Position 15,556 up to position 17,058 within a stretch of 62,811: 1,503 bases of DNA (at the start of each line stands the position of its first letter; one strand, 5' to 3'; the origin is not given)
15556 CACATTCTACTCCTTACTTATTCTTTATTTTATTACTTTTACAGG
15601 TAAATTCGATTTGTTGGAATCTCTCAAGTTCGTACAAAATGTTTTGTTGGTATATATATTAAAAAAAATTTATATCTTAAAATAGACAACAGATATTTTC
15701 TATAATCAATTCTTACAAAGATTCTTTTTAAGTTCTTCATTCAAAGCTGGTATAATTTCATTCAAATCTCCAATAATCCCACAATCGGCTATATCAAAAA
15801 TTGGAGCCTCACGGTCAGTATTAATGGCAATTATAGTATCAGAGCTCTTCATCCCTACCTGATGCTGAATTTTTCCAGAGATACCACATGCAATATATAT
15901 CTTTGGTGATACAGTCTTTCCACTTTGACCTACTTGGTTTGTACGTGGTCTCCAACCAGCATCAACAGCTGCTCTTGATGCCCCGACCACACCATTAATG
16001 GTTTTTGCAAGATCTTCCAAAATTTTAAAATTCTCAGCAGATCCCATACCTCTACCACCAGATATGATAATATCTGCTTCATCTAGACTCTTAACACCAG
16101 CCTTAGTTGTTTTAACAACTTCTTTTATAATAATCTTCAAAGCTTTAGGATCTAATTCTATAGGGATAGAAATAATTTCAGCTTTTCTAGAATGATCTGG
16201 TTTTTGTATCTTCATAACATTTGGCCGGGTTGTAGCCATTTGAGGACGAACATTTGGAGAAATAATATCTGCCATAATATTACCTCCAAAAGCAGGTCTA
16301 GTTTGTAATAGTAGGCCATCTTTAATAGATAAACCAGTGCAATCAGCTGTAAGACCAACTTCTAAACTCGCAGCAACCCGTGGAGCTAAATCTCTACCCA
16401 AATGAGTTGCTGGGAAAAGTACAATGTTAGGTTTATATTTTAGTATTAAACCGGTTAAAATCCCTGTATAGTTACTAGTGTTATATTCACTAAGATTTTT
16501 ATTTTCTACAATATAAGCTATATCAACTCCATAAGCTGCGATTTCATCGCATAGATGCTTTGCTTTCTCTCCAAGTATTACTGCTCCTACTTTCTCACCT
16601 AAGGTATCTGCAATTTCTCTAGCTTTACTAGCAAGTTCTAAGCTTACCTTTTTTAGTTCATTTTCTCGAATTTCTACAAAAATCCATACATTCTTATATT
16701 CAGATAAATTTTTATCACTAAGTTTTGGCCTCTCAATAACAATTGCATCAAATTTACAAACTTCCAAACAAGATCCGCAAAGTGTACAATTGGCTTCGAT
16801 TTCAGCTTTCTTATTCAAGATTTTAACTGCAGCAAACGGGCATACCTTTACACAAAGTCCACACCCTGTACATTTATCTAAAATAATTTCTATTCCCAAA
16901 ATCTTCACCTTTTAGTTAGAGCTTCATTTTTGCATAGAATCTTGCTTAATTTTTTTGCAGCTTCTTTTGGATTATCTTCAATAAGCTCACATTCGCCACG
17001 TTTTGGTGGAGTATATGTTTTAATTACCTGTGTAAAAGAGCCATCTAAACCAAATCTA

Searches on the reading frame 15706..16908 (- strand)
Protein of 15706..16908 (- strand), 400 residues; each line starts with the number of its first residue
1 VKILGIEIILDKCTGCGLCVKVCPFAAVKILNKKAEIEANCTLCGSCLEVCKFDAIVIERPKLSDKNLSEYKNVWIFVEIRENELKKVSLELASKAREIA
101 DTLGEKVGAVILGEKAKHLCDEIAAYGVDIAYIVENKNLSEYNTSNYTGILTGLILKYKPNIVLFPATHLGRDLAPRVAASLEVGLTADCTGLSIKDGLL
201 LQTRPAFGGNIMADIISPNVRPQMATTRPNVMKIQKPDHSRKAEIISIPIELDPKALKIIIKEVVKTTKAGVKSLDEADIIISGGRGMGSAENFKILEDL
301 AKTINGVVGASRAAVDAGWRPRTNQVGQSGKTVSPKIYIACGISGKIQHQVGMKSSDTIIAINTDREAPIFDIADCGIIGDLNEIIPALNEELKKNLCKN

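Call 19: search_protein_families(library=pfam, proteins=[window:15706-16908:-], max_evalue=0.00001)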
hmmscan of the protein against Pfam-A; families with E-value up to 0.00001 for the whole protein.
window:15706-16908:- (400 aa): 13 families
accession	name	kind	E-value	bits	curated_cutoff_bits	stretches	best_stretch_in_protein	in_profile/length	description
PF01012.27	ETF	-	2.3e-46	158.3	26.7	1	74-249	1-177/181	Electron transfer flavoprotein domain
PF00766.25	ETF_alpha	-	2.3e-36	124.1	27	1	275-354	2-81/81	Electron transfer flavoprotein FAD-binding domain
PF00037.32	Fer4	-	8.1e-13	48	21.1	1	6-28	1-23/24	4Fe-4S binding domain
PF12797.12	Fer4_2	-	3.1e-10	39.8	24.5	1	6-25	3-22/22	4Fe-4S binding domain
PF12837.12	Fer4_6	-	5e-10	39.3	25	1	6-27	2-23/24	4Fe-4S binding domain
PF12838.12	Fer4_7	-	2.2e-08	34.9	27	1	12-55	1-52/52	4Fe-4S dicluster domain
PF13237.11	Fer4_10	-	4.2e-08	33.4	25.5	1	7-51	3-52/53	4Fe-4S dicluster domain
PF13484.11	Fer4_16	-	1.9e-07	32.2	30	0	12-29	1-18/66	4Fe-4S double cluster binding domain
PF13187.11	Fer4_9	-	2e-07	31.4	27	1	12-55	1-51/52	4Fe-4S dicluster domain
PF12798.12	Fer4_3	-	1.2e-06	29.3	27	0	13-27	1-15/15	4Fe-4S binding domain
PF25160.1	LdpA_Fe-S-bd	-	2.1e-06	27.9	27.6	0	19-56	9-43/49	LdpA Fe-S cluster-binding domain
PF14697.11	Fer4_21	-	2.7e-06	27.8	35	0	7-27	35-56/59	4Fe-4S dicluster domain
PF12800.12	Fer4_4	-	3.2e-06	27.5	24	0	11-25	2-16/17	4Fe-4S binding domain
